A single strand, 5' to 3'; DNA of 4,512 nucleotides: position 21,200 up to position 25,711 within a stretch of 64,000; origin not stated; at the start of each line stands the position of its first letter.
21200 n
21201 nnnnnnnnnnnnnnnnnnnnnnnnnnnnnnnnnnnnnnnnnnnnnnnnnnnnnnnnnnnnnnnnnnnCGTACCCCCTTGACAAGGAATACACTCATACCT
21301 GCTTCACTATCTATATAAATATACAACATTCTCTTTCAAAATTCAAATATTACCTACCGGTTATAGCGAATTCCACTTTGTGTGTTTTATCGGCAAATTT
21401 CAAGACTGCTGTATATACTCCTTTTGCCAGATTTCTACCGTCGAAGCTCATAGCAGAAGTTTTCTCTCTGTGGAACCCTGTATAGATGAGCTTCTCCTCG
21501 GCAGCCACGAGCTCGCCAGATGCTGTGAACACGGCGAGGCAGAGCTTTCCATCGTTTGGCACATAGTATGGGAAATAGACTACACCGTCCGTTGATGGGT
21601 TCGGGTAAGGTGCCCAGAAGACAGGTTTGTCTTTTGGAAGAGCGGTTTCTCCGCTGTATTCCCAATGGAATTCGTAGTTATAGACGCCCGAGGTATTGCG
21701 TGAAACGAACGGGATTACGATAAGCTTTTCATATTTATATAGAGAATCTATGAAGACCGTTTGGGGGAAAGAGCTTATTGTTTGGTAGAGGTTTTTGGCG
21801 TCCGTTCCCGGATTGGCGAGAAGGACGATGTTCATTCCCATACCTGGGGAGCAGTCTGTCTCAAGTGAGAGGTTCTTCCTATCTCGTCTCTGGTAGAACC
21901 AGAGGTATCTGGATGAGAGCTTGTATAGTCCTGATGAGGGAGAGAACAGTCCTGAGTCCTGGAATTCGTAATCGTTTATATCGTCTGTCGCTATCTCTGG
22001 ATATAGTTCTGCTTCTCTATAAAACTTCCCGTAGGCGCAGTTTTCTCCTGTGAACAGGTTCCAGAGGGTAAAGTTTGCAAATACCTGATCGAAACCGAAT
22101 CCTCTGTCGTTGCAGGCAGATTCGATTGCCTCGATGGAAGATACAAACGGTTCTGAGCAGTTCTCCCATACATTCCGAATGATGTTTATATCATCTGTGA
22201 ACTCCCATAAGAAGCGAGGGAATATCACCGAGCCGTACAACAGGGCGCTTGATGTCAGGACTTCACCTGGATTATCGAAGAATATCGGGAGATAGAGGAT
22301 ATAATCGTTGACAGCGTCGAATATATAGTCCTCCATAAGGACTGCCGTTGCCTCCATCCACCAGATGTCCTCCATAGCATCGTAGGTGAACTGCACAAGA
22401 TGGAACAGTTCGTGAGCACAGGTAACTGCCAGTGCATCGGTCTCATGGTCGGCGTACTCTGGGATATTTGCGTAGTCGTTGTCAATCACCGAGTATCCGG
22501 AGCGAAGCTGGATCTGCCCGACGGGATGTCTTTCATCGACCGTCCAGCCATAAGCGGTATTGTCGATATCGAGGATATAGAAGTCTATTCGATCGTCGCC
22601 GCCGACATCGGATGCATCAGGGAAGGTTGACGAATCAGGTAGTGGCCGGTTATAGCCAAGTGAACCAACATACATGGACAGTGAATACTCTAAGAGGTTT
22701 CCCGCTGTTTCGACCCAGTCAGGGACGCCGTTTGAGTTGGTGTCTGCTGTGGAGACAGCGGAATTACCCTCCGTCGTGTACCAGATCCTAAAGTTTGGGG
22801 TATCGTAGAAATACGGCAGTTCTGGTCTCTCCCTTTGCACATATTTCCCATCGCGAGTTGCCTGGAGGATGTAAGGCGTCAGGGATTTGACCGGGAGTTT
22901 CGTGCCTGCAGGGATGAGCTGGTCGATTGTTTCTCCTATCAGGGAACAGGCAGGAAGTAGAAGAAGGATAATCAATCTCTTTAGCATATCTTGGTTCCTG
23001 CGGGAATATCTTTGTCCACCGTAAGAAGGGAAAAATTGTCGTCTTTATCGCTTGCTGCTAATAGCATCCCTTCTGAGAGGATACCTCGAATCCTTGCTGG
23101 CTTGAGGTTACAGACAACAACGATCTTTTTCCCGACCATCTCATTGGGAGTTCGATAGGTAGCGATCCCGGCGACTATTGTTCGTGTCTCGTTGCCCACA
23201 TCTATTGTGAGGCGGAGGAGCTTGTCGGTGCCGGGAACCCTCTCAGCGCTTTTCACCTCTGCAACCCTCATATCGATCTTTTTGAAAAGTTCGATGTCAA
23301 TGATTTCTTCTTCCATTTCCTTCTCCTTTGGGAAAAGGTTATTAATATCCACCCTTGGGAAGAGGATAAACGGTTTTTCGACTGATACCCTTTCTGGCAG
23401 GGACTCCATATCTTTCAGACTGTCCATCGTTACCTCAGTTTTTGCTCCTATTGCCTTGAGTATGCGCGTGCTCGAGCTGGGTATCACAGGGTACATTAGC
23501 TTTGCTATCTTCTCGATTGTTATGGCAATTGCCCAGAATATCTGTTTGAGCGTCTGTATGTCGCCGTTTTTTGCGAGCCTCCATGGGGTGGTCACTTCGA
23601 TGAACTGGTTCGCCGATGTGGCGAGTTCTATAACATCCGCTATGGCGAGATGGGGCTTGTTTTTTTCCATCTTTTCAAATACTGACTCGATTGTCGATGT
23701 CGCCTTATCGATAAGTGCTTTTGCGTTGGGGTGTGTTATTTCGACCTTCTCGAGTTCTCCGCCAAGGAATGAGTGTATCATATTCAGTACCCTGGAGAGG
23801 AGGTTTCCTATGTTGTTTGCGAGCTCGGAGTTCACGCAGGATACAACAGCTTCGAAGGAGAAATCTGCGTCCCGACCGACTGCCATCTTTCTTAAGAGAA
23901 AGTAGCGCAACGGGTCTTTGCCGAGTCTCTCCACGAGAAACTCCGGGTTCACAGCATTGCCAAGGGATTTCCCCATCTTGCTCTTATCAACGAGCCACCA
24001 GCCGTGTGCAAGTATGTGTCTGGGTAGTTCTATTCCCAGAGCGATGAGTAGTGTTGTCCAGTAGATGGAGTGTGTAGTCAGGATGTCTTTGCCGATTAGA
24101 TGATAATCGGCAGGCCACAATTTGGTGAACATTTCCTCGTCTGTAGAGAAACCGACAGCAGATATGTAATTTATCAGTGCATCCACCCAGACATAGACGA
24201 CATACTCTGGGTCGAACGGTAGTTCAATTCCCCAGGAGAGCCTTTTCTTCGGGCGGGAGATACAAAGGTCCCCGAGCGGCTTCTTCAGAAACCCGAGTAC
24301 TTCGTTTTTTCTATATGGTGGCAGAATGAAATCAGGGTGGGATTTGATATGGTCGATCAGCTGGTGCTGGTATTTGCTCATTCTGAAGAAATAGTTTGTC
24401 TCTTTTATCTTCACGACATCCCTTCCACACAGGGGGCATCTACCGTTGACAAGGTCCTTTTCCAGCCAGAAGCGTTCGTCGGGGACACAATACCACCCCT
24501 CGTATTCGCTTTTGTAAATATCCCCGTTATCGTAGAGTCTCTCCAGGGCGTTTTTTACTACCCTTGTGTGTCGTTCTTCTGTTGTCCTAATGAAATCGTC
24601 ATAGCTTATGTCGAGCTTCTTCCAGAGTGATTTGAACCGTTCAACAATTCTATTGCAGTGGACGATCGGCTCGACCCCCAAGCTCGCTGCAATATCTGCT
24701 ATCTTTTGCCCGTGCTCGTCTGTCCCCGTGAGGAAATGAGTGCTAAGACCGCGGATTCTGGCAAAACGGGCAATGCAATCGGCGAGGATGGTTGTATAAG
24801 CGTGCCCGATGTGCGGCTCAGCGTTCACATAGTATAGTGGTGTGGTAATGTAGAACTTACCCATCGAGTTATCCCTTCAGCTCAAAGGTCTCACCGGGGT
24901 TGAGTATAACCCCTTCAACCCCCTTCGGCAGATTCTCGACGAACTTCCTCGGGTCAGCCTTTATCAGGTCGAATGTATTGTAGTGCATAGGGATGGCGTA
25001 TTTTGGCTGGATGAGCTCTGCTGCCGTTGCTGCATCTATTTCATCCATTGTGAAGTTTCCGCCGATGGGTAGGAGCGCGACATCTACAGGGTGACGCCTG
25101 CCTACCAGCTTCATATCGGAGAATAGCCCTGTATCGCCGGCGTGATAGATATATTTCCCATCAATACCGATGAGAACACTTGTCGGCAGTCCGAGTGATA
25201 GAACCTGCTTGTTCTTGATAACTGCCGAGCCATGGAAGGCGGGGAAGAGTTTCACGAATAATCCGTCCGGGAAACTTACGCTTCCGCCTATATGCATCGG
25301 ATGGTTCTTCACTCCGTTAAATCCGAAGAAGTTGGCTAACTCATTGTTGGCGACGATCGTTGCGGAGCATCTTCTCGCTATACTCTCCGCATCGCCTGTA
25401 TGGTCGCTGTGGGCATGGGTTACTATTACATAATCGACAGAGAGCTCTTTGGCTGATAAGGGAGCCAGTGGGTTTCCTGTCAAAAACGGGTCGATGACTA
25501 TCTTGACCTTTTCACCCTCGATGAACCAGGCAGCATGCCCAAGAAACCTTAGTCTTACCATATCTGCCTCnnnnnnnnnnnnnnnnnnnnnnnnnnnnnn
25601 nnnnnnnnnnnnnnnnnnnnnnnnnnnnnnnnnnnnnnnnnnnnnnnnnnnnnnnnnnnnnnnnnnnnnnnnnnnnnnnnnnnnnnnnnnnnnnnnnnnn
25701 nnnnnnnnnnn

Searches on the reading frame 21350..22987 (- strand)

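Call 11: search_protein_families(library=pfam, proteins=[window:21350-22987:-], max_evalue=0.01)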
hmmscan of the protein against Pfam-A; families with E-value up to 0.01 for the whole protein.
window:21350-22987:- (545 aa): 1 family
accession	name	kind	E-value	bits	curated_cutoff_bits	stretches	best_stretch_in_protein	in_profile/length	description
PF18962.6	Por_Secre_tail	-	0.0086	16.8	27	0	461-533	2-66/75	Secretion system C-terminal sorting domain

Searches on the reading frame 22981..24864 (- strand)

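Call 11: search_protein_families(library=pfam, proteins=[window:22981-24864:-], max_evalue=0.01)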
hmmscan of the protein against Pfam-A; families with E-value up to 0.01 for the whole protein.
window:22981-24864:- (627 aa): 7 families
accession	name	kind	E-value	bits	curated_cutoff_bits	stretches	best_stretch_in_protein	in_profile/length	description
PF09334.17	tRNA-synt_1g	-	7.5e-105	351.3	20.1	2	137-360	163-391/391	tRNA synthetases class I (M)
PF01588.26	tRNA_bind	-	1.9e-32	111.6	27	1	532-625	1-96/96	Putative tRNA binding domain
PF00133.28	tRNA-synt_1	-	1.8e-24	86.7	22.7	2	3-217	24-245/414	tRNA synthetases class I (I, L, M and V)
PF01406.26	tRNA-synt_1e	-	1.1e-10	41.9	27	2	13-121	19-126/301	tRNA synthetases class I (C) catalytic domain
PF19303.5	Anticodon_3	-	1.6e-08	35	23.5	1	379-506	9-136/152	Anticodon binding domain of methionyl tRNA ligase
PF08264.19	Anticodon_1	-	2.2e-06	28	25.1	1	382-488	2-108/148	Anticodon-binding domain of tRNA ligase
PF01921.24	tRNA-synt_1f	-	0.0017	17.8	27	0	253-344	236-329/360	tRNA synthetases class I (K)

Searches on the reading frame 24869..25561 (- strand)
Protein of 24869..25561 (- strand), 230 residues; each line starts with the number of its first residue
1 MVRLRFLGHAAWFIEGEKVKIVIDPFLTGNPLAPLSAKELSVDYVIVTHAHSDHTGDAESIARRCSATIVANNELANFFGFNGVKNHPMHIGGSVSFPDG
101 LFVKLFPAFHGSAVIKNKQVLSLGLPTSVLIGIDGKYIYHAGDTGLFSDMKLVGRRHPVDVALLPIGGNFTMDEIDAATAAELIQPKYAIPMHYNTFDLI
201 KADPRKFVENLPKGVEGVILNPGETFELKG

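Call 11: search_protein_families(library=pfam, proteins=[window:24869-25561:-], max_evalue=0.01)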
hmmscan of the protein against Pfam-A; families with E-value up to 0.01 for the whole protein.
window:24869-25561:- (230 aa): 3 families
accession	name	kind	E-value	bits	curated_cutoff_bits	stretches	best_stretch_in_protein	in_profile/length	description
PF12706.13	Lactamase_B_2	-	3.7e-25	89.1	27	1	21-194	3-200/200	Beta-lactamase superfamily domain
PF13483.12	Lactamase_B_3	-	1.9e-22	80.4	24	1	3-193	1-160/160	Beta-lactamase superfamily domain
PF00753.33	Lactamase_B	-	3.7e-17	63.4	22.7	1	6-175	3-172/196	Metallo-beta-lactamase superfamily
